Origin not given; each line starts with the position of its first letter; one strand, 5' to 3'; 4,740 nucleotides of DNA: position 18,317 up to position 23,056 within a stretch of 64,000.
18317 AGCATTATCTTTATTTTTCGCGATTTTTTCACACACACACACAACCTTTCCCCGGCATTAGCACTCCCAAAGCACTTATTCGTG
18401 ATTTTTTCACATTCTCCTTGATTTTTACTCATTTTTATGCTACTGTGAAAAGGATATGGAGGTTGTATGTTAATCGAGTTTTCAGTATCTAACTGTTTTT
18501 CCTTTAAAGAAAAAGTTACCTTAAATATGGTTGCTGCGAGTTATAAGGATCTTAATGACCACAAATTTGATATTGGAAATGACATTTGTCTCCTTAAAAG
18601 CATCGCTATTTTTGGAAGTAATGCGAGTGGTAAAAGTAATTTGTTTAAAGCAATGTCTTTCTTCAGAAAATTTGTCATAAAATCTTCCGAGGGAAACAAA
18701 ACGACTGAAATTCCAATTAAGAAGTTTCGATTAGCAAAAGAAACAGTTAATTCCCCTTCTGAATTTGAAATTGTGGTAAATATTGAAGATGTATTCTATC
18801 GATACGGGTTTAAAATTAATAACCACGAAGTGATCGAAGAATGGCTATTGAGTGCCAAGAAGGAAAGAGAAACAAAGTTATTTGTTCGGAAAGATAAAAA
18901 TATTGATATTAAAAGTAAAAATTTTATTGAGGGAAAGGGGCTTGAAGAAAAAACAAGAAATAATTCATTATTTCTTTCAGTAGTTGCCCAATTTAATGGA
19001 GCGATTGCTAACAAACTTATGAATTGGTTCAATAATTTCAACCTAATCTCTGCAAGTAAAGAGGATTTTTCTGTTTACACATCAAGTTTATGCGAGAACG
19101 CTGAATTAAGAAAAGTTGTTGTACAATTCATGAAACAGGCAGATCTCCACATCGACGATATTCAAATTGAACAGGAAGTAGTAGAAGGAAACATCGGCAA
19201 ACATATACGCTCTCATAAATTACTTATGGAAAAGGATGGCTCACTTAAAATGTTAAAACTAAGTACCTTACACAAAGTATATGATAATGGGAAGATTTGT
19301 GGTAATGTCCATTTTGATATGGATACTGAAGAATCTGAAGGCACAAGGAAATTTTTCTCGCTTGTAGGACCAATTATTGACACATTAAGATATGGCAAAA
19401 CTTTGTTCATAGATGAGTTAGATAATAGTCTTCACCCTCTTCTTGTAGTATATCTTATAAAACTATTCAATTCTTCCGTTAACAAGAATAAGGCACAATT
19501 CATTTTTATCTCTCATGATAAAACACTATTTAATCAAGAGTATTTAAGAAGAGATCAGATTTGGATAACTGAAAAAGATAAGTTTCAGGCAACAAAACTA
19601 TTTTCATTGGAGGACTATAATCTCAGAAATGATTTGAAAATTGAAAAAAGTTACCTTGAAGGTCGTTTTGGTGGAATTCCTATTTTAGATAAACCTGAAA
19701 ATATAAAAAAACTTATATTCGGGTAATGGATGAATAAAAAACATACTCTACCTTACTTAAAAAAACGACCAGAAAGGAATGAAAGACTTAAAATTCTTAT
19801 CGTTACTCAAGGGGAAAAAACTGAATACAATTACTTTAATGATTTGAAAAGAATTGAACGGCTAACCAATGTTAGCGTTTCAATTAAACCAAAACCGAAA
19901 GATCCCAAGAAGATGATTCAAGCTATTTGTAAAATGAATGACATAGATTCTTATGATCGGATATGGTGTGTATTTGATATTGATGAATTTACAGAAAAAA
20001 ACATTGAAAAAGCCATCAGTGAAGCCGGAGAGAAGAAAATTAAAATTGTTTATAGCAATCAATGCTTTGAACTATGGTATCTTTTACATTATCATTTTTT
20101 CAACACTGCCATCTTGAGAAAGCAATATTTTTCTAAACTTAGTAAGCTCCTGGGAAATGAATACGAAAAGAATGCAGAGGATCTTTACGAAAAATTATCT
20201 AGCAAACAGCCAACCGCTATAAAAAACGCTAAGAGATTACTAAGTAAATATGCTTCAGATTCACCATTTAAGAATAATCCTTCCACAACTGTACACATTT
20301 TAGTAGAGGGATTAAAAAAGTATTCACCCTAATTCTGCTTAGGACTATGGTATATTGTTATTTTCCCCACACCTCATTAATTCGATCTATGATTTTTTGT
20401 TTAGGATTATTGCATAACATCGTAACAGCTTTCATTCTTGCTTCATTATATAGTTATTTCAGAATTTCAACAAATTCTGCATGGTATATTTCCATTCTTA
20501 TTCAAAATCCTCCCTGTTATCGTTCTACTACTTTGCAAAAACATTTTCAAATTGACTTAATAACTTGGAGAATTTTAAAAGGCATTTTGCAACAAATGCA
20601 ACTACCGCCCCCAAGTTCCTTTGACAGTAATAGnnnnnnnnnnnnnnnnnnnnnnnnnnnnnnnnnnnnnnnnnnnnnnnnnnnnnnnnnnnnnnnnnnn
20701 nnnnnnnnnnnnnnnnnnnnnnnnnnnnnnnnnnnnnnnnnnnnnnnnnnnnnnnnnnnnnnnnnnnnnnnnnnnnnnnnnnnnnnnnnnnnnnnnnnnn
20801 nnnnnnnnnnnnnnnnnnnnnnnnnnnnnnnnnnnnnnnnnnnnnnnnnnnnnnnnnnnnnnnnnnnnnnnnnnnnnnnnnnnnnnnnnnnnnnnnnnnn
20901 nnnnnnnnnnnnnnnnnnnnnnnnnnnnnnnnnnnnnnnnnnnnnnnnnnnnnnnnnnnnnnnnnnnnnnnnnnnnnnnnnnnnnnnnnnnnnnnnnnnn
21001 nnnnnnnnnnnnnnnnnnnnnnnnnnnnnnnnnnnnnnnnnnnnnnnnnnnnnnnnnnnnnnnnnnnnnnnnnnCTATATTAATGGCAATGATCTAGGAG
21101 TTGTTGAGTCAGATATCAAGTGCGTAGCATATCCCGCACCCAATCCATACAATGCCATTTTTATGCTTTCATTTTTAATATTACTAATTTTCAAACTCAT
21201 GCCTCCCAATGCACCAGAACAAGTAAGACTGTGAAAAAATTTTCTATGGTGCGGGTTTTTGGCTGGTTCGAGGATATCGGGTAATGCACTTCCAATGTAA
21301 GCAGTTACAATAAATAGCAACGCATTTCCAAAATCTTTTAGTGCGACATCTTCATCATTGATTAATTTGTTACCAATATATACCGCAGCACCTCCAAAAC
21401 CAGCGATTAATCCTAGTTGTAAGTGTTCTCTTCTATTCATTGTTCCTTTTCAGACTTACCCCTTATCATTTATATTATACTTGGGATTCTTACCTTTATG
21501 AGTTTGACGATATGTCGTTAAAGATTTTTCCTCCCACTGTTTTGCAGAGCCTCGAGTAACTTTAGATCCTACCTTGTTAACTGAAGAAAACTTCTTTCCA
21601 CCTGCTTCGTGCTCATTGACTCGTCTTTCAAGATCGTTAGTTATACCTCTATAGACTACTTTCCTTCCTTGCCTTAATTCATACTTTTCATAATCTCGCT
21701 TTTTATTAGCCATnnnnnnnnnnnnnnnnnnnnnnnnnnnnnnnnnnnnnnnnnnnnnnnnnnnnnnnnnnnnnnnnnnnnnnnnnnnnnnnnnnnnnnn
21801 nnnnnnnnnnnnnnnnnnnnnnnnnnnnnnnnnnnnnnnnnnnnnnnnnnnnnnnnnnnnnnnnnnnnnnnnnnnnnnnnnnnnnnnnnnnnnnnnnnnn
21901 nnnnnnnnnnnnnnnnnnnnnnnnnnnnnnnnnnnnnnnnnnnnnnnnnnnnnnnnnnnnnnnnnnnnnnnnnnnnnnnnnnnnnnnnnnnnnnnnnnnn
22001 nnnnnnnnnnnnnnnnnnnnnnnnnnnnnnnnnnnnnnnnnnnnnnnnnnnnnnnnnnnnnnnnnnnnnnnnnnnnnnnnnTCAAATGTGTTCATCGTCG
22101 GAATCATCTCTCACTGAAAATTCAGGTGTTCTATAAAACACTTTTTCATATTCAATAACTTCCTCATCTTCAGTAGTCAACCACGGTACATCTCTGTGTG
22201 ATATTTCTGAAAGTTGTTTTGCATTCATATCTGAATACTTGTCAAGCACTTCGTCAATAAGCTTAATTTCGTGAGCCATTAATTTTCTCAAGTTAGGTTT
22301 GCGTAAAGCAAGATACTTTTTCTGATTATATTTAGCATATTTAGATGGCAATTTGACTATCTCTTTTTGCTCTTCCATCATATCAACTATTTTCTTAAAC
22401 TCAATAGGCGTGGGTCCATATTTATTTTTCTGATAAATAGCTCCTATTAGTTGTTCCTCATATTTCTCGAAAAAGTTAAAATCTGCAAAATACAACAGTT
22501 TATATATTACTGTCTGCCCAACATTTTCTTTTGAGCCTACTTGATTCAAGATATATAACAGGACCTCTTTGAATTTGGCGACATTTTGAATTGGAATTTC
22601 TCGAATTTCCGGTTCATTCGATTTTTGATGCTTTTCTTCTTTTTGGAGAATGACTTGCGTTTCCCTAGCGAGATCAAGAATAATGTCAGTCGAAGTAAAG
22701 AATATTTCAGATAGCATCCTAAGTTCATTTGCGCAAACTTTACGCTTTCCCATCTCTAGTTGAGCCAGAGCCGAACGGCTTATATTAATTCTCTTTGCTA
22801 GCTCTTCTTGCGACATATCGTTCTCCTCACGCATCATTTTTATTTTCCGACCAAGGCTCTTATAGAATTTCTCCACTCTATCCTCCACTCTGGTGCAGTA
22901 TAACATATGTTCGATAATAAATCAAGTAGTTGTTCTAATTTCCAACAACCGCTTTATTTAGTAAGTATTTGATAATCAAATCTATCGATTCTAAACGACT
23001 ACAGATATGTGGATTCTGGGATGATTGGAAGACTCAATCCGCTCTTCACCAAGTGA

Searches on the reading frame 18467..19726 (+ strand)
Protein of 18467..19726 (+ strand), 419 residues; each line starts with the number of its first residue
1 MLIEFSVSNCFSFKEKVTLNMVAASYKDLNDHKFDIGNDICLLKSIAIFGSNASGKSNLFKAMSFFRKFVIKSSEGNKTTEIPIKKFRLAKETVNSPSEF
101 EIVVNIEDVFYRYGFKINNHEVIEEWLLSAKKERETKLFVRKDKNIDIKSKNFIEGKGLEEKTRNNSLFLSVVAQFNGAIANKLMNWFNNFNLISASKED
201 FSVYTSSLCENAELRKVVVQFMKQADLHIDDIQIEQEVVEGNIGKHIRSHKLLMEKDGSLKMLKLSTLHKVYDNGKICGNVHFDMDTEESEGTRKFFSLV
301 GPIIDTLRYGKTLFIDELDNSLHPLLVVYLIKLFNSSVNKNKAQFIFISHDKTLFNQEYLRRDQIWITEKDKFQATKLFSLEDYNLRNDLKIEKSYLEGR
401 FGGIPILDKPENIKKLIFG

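Call 10: search_protein_families(library=pfam, proteins=[window:18467-19726:+], max_evalue=0.01)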
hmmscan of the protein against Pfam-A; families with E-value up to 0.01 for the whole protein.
window:18467-19726:+ (419 aa): 4 families
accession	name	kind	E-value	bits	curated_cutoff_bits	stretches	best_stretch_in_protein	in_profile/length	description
PF13304.12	AAA_21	-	2e-30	107.4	27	1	47-353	3-301/304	AAA domain, putative AbiEii toxin, Type IV TA system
PF13175.12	AAA_15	-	7.5e-06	26.2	32.1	1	27-350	12-369/374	AAA ATPase domain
PF02463.25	SMC_N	-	0.0012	18.7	40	0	46-357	27-204/220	RecF/RecN/SMC N terminal domain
PF13476.12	AAA_23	-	0.0032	18.6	27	1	46-188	22-143/201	AAA domain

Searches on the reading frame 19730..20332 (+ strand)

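Call 10: search_protein_families(library=pfam, proteins=[window:19730-20332:+], max_evalue=0.01)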
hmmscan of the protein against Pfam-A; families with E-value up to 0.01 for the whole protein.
window:19730-20332:+ (200 aa): 1 family
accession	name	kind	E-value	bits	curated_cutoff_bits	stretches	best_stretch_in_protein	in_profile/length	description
PF13707.11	RloB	-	9.4e-46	156.9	31.5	1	22-195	1-195/195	RloB-like protein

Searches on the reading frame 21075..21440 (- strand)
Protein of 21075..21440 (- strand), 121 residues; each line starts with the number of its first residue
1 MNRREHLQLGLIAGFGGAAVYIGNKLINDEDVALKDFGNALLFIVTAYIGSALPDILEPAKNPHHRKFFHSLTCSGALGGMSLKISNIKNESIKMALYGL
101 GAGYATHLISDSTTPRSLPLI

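Call 10: search_protein_families(library=pfam, proteins=[window:21075-21440:-], max_evalue=0.01)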
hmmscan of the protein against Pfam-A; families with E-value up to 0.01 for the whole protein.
window:21075-21440:- (121 aa): 1 family
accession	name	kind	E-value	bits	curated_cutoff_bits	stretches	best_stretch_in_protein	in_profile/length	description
PF04307.19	YdjM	-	2.1e-09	37.6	29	1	1-120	1-115/176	YdjM inner membrane protein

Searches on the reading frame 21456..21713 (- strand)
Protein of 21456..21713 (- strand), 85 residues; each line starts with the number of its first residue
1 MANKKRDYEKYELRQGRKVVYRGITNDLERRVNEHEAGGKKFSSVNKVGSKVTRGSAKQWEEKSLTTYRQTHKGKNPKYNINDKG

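Call 30: search_protein_families(library=pfam, proteins=[window:21456-21713:-], max_evalue=0.001)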
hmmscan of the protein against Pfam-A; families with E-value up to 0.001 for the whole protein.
window:21456-21713:- (85 aa): 1 family
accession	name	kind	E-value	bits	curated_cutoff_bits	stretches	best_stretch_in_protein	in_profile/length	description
PF01541.30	GIY-YIG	-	0.00016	22.3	22.6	1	18-45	13-40/78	GIY-YIG catalytic domain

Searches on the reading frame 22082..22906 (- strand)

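Call 10: search_protein_families(library=pfam, proteins=[window:22082-22906:-], max_evalue=0.01)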
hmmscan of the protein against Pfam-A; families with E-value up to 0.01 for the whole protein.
window:22082-22906:- (274 aa): 9 families
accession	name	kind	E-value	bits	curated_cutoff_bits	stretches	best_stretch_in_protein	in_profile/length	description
PF13274.11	SocA_Panacea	-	6e-19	69.5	25.7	1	135-242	2-112/113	Antitoxin SocA-like, Panacea domain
PF01381.28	HTH_3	-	1.4e-11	44.7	23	1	22-74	1-53/55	Helix-turn-helix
PF13560.12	HTH_31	-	1.2e-07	32.4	27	1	18-57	2-42/64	Helix-turn-helix domain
PF12844.13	HTH_19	-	2e-07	31.2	30.2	1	19-69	1-51/64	Helix-turn-helix domain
PF13443.12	HTH_26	-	0.00041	21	22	1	21-68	1-49/63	Cro/C1-type HTH DNA-binding domain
PF13412.12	HTH_24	-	0.0018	18.2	21.9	1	23-47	10-34/48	Winged helix-turn-helix DNA-binding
PF13744.12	HTH_37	-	0.0037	17.5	27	0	17-55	18-56/80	Helix-turn-helix domain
PF13413.12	HTH_25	-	0.0045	17.2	24.6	1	25-54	5-34/62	Helix-turn-helix domain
PF04218.19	CENP-B_N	-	0.0083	16.2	21.2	0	21-56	12-48/53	CENP-B N-terminal DNA-binding domain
